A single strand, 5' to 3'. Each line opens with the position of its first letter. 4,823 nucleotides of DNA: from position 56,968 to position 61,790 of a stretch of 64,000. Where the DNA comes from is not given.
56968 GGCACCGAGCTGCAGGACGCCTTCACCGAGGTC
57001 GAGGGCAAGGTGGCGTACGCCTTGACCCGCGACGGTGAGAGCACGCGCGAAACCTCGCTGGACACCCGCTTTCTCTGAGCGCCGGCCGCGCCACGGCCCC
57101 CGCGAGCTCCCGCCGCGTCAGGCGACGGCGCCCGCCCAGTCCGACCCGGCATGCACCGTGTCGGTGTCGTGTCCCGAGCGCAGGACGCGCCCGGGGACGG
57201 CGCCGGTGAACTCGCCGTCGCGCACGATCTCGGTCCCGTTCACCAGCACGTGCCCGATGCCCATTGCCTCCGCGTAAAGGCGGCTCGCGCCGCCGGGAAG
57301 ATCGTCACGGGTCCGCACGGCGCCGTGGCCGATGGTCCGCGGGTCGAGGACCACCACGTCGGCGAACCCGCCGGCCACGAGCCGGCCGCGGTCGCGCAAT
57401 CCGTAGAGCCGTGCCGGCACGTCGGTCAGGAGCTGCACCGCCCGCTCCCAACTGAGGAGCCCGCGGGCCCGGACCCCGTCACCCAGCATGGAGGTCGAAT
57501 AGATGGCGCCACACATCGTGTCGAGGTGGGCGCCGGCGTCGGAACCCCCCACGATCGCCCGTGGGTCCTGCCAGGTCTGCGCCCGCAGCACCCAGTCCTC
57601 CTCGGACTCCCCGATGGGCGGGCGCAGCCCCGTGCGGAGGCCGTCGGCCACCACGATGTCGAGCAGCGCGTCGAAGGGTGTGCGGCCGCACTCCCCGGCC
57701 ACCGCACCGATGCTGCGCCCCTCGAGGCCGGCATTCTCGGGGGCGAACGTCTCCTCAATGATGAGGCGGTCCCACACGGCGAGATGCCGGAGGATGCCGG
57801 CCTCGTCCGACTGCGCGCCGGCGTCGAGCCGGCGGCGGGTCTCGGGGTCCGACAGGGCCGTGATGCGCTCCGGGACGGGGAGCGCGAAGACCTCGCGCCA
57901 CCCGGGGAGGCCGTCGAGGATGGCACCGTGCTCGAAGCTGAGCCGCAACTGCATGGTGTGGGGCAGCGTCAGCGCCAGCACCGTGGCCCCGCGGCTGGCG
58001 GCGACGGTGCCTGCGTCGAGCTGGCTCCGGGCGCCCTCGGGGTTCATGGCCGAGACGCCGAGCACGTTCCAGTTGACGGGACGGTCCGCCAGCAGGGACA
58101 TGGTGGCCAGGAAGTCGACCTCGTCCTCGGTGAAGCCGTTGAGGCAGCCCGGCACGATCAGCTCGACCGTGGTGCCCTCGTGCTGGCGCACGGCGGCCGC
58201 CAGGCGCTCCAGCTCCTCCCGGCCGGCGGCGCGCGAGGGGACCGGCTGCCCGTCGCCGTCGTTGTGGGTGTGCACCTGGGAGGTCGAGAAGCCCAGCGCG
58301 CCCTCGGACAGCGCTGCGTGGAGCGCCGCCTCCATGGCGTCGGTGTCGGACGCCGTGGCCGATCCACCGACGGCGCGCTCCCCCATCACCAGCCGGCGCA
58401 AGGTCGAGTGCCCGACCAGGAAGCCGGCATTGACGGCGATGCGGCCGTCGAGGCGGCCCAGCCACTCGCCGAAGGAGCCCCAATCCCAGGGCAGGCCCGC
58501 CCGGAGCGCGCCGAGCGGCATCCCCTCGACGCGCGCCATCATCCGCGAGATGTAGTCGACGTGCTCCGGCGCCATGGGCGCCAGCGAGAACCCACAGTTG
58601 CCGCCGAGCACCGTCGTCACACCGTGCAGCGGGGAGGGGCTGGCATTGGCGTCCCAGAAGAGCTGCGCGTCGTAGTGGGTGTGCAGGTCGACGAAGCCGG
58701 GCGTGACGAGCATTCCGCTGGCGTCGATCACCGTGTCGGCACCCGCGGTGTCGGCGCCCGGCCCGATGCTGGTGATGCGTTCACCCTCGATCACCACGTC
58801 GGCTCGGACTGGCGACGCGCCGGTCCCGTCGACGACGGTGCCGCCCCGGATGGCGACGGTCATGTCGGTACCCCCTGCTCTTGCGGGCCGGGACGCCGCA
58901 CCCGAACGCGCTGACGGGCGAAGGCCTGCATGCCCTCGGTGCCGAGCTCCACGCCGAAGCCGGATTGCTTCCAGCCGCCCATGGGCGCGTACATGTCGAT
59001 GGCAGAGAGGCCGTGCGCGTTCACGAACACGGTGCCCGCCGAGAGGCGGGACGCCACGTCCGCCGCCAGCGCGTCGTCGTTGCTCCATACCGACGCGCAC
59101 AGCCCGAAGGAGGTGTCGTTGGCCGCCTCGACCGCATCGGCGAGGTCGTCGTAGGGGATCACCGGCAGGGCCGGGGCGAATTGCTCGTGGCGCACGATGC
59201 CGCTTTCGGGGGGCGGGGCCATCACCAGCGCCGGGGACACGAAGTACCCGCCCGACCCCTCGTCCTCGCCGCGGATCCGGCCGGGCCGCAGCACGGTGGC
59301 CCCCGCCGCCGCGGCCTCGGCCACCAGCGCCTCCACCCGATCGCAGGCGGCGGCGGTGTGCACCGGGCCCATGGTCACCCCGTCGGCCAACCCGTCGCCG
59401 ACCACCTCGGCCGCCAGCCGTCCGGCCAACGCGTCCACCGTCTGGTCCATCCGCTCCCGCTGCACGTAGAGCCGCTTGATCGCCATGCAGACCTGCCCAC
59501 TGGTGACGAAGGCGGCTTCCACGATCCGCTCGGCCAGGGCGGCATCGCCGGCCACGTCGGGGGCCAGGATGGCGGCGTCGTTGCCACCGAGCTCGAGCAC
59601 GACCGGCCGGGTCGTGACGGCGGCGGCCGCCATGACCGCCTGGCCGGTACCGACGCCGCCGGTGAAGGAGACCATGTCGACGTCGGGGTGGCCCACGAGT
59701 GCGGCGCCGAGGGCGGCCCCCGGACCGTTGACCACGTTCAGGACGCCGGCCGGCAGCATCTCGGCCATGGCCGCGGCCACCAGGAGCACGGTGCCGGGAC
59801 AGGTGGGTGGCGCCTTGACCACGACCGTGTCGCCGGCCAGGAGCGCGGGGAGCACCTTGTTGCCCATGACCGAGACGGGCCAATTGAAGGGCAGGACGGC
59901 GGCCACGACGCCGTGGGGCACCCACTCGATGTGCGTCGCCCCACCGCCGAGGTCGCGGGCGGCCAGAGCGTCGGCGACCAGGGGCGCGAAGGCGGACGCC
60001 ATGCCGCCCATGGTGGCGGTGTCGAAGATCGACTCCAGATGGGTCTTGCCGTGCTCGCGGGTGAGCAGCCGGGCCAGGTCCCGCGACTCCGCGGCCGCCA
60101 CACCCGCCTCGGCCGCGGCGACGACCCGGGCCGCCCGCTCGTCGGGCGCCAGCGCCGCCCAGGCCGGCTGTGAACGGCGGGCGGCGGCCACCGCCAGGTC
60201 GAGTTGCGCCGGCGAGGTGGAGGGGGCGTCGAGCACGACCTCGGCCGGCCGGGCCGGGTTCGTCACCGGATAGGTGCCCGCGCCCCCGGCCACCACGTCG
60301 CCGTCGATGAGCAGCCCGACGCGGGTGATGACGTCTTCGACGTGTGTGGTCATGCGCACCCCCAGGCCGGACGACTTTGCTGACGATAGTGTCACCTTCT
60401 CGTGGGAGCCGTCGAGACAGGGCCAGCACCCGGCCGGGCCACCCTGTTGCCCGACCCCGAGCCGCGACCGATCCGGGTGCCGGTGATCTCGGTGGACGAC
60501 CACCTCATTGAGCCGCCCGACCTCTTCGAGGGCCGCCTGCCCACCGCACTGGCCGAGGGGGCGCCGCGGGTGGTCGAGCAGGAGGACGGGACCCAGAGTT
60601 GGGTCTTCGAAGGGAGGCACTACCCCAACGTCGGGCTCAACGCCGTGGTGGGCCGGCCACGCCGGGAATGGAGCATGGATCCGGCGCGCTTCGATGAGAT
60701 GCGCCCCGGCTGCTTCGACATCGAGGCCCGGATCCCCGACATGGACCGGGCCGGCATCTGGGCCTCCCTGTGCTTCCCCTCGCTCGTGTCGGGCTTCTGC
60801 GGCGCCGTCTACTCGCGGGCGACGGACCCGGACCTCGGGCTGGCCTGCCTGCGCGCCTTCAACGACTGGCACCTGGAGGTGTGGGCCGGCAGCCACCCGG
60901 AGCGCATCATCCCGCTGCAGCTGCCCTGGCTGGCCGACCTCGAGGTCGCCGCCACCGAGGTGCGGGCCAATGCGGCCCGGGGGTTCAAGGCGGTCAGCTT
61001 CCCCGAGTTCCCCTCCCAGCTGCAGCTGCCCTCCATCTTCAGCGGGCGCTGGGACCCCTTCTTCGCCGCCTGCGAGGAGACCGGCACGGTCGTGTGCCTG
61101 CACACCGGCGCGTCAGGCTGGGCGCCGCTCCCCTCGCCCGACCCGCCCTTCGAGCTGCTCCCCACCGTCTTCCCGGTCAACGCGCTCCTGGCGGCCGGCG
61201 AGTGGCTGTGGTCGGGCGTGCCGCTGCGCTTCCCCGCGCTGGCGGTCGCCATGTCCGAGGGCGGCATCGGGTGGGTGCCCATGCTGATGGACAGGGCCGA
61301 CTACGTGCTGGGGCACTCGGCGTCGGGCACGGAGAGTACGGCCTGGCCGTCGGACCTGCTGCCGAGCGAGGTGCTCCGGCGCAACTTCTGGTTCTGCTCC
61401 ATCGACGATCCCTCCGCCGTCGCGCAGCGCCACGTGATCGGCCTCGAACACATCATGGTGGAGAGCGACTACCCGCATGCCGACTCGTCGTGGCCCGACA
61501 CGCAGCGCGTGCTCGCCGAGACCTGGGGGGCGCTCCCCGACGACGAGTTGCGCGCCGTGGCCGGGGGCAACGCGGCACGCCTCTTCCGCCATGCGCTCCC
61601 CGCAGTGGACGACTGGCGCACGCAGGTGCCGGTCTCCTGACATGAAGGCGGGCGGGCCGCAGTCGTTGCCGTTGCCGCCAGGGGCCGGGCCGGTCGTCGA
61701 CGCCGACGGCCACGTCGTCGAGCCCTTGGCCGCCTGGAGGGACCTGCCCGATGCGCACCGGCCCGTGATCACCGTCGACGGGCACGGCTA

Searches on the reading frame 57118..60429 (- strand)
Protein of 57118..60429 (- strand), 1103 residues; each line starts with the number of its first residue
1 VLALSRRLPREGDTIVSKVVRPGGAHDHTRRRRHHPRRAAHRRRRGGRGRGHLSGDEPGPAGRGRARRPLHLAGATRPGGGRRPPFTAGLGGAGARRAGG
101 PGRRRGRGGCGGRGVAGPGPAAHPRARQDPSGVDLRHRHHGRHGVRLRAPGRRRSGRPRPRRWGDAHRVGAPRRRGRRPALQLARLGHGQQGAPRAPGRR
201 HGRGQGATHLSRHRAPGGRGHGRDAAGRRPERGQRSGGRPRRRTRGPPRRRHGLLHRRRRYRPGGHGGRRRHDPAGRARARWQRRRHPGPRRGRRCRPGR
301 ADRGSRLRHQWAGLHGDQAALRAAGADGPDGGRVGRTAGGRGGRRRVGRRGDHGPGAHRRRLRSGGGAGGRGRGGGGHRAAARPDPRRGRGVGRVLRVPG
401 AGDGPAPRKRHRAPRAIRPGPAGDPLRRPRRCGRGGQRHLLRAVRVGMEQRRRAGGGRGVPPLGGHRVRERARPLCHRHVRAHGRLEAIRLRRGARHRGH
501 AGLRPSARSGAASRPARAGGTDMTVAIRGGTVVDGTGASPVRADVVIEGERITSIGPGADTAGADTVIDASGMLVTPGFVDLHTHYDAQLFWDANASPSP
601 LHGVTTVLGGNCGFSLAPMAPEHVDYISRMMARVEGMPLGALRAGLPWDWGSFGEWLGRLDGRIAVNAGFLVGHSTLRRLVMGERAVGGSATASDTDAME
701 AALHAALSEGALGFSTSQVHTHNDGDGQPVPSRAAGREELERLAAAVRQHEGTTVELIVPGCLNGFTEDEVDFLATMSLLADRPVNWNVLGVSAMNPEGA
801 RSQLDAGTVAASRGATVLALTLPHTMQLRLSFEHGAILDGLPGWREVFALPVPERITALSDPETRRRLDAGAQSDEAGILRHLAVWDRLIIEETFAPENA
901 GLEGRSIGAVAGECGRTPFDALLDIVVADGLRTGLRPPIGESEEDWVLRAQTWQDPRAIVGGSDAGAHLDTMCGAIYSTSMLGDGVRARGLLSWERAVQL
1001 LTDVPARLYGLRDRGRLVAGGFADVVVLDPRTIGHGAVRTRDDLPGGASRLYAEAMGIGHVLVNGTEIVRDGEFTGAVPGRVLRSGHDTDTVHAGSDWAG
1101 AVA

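Call 106: search_protein_families(library=pfam, proteins=[window:57118-60429:-], max_evalue=0.00001)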
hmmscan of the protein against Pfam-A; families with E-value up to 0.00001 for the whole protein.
window:57118-60429:- (1103 aa): 2 families
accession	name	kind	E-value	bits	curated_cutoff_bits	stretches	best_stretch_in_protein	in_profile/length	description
PF07969.17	Amidohydro_3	-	2.3e-37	130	29.7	1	567-1030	2-446/472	Amidohydrolase family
PF01979.26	Amidohydro_1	-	2.5e-08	34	25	0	962-1032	248-321/345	Amidohydrolase family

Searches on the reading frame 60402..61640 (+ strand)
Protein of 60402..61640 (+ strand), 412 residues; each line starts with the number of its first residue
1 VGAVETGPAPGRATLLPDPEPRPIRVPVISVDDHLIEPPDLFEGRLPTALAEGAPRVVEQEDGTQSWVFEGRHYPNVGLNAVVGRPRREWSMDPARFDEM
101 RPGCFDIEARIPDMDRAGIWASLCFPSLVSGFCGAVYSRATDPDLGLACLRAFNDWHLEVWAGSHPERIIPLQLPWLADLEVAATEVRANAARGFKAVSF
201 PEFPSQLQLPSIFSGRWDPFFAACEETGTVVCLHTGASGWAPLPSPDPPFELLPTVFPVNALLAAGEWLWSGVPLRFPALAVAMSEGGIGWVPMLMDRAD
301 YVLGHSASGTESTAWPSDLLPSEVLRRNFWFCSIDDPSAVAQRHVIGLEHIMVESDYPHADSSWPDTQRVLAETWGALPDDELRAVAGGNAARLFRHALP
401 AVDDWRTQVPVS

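Call 106: search_protein_families(library=pfam, proteins=[window:60402-61640:+], max_evalue=0.00001)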
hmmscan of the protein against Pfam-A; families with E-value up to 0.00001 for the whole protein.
window:60402-61640:+ (412 aa): 1 family
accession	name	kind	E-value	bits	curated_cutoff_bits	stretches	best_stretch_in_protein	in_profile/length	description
PF04909.20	Amidohydro_2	-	8.1e-27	95.2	26.4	1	91-396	11-288/289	Amidohydrolase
